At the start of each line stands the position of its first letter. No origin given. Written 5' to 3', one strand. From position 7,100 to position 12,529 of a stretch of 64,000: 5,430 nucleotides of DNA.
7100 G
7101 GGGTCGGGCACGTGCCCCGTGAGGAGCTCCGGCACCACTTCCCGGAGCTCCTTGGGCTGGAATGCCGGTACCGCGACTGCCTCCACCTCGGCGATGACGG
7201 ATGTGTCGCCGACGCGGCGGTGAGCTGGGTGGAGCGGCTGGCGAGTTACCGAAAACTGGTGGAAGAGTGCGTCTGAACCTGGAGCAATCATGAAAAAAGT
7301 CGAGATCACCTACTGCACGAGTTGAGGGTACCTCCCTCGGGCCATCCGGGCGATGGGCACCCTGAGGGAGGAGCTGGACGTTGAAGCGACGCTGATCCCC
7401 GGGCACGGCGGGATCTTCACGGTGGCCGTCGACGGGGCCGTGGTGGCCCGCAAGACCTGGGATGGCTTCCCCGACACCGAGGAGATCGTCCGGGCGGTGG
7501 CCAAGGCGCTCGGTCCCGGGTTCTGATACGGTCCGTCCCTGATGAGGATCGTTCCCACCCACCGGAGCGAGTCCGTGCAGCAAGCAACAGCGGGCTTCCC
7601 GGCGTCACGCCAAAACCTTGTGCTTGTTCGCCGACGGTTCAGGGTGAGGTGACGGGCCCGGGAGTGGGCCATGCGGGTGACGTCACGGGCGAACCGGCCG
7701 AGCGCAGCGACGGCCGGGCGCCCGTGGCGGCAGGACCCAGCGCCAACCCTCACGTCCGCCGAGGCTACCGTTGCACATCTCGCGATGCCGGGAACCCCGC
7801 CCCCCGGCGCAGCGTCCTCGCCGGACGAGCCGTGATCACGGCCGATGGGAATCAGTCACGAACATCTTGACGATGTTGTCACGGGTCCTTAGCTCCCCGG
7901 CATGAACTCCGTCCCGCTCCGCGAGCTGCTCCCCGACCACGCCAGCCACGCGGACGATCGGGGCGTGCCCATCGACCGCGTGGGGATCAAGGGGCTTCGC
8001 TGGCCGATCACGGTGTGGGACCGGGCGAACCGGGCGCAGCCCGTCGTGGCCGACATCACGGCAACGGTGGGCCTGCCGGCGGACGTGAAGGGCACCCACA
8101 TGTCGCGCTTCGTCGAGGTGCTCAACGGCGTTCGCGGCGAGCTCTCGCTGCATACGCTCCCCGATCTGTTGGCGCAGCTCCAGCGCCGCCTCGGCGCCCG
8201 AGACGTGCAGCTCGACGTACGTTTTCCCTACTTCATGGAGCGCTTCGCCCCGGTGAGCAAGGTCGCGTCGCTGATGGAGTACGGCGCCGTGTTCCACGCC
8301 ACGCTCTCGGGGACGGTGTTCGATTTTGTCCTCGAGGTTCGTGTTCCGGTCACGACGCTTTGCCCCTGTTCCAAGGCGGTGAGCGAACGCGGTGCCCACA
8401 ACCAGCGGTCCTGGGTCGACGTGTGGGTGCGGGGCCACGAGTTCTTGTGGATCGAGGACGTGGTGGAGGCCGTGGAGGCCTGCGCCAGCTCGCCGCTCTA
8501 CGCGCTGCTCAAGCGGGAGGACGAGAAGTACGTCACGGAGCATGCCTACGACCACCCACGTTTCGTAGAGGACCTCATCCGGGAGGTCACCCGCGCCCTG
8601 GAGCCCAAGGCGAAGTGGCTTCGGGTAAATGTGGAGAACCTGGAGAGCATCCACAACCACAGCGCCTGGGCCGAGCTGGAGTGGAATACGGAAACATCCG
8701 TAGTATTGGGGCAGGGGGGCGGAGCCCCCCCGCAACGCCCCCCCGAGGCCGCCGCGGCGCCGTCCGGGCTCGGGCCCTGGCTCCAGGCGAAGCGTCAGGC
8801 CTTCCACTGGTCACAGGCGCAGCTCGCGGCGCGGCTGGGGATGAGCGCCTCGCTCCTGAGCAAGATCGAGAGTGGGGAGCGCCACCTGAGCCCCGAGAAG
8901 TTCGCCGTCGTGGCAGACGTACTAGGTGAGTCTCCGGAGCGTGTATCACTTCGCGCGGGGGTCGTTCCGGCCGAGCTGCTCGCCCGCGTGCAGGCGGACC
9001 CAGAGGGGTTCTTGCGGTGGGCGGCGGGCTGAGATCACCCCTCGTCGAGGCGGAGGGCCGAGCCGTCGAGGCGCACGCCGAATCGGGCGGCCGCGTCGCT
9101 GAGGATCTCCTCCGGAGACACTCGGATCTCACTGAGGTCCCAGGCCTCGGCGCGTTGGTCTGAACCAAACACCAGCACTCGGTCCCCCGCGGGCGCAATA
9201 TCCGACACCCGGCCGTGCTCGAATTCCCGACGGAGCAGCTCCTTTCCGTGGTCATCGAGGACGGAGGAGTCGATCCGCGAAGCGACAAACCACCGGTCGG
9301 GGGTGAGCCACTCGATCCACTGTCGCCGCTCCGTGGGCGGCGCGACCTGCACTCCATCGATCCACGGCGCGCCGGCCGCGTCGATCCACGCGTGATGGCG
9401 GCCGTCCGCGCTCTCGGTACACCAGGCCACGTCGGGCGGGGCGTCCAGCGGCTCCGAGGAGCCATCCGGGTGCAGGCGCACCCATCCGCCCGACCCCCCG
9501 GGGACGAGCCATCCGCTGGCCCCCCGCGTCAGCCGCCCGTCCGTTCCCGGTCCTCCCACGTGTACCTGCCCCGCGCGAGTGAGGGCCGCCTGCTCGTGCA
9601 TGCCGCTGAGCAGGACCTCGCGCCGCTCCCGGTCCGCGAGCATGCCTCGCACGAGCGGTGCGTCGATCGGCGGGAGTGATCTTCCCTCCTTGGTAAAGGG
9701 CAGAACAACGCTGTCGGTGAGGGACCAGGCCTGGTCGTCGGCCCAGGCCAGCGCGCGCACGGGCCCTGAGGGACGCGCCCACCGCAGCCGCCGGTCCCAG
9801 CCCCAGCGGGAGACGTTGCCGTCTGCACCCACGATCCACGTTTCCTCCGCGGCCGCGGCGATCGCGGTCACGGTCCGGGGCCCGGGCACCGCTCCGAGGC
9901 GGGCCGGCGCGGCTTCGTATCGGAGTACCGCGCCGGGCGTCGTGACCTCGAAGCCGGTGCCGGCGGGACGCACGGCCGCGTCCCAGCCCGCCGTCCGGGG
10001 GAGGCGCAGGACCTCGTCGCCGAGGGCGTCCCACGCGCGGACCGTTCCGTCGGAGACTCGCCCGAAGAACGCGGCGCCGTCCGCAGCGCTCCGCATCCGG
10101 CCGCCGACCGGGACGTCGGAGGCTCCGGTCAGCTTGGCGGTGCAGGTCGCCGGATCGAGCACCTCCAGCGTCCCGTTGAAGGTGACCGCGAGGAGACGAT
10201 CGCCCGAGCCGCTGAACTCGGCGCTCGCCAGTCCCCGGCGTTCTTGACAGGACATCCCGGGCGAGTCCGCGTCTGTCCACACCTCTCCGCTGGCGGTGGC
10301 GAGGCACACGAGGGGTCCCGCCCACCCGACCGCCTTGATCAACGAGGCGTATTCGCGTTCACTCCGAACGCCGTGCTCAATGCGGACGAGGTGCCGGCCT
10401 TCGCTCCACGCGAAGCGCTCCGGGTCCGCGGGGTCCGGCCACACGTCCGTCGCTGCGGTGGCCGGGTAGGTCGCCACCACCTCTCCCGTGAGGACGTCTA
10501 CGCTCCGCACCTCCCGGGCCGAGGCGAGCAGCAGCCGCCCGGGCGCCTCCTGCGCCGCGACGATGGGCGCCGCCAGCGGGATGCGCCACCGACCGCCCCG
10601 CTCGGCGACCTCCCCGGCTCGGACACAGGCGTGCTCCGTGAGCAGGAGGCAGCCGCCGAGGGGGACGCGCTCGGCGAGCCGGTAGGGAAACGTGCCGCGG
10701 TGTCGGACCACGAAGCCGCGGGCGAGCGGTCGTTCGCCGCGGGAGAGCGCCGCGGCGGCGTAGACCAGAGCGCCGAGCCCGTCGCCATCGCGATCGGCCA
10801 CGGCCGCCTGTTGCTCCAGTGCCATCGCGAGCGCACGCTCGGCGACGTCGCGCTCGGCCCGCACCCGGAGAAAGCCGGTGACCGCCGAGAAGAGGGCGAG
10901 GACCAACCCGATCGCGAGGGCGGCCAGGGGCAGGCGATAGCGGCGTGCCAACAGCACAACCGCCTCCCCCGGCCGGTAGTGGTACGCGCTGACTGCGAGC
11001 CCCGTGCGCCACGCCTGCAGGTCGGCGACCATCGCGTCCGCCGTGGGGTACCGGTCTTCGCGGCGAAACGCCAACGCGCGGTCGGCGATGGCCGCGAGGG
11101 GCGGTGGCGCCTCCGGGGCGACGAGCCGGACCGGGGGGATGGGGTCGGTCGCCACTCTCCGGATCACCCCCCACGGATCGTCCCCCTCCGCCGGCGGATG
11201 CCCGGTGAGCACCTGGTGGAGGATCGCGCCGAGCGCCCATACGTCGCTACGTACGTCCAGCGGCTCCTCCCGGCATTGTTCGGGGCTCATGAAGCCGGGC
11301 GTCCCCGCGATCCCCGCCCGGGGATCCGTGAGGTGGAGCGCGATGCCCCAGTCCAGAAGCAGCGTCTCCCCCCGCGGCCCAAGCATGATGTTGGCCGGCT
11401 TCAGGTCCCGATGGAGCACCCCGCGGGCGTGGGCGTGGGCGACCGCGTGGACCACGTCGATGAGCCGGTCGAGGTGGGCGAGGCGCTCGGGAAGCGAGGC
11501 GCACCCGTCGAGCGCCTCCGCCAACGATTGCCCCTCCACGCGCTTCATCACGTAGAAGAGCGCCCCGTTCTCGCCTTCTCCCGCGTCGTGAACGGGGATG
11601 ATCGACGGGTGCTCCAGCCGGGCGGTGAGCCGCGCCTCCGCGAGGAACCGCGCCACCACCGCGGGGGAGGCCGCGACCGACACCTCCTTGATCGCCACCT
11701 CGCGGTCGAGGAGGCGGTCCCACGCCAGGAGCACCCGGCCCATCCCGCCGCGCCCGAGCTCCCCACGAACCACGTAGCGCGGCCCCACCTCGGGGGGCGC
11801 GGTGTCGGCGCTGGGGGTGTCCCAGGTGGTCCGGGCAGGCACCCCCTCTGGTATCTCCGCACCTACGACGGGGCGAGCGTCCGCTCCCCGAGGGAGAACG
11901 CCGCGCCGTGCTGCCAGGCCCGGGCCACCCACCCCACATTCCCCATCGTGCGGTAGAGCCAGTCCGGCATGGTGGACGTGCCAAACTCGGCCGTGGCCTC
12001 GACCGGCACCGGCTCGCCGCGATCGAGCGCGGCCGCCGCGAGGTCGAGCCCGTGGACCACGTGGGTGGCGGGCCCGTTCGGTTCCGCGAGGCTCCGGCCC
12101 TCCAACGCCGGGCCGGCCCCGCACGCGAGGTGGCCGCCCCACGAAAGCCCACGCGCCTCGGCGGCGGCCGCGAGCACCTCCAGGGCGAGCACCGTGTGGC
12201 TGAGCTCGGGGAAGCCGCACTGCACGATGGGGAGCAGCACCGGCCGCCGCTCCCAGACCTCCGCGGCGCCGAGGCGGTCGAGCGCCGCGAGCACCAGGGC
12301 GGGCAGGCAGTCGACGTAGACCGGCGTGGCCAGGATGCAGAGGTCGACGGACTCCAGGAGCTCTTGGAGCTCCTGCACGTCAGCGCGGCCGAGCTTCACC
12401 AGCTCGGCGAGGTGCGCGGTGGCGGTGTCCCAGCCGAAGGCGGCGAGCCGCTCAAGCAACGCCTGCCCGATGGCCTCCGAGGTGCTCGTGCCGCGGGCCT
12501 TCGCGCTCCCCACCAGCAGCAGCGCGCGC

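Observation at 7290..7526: Hidden selenoprotein gene: SelW/Rdx-family ORF with CxxU redox motif and a SECIS-like hairpin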

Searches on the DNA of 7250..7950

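Call 55: search_rna_families(source=window, start=7250, end=7950, threshold=evalue, max_evalue=1)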
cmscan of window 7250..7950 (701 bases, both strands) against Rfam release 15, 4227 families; matches with E-value up to 1: 0.
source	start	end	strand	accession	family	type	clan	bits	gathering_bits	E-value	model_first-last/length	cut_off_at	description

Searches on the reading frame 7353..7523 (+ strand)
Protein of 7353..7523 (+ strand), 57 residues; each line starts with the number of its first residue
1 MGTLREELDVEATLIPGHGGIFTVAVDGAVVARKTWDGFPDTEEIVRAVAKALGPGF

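Call 4: search_protein_families(library=pfam, proteins=[window:7353-7523:+], max_evalue=1)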
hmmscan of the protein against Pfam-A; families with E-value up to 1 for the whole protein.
seq(57 aa): 1 family
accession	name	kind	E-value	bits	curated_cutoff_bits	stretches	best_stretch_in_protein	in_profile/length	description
PF10262.15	Rdx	-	8.8e-06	26.3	22.6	1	10-50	32-73/74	Rdx family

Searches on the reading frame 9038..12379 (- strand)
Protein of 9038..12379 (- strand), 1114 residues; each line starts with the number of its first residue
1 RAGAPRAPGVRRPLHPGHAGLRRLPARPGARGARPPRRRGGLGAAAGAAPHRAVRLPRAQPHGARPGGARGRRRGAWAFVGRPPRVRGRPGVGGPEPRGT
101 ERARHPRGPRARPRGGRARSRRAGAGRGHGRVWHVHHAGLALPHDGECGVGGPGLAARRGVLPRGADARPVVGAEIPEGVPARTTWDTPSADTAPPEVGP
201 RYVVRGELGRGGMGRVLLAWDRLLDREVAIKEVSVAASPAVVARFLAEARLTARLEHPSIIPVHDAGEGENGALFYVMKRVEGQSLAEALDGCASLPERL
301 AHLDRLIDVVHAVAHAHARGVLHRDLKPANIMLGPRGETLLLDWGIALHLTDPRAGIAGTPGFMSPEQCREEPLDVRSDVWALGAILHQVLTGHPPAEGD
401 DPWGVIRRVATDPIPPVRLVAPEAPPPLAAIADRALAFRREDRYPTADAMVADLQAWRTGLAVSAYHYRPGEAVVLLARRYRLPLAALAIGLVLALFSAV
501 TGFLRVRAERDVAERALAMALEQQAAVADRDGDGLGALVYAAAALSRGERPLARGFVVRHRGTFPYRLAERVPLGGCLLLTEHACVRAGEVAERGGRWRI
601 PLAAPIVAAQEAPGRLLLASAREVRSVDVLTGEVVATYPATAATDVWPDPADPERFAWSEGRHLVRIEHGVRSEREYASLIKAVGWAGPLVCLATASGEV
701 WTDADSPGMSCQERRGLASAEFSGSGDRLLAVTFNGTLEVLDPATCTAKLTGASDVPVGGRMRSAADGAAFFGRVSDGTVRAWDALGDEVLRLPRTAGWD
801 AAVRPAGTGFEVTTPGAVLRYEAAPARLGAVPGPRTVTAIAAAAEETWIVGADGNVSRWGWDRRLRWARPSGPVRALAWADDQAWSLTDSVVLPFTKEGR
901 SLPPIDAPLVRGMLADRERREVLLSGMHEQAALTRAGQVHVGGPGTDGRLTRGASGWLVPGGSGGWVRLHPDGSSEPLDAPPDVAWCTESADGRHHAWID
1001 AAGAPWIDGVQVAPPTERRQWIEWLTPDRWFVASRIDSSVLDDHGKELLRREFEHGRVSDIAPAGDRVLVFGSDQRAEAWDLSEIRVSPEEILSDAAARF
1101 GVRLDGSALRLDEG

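Call 27: search_protein_families(library=pfam, proteins=[window:9038-12379:-], max_evalue=0.001)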
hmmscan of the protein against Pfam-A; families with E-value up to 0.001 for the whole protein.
window:9038-12379:- (1114 aa): 2 families
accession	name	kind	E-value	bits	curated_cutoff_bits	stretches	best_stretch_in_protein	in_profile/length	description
PF00069.31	Pkinase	-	7.4e-36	124.3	31.7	1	202-401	1-201/263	Protein kinase domain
PF07714.23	PK_Tyr_Ser-Thr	-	9e-19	68.2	23.1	1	206-443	5-248/258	Protein tyrosine and serine/threonine kinase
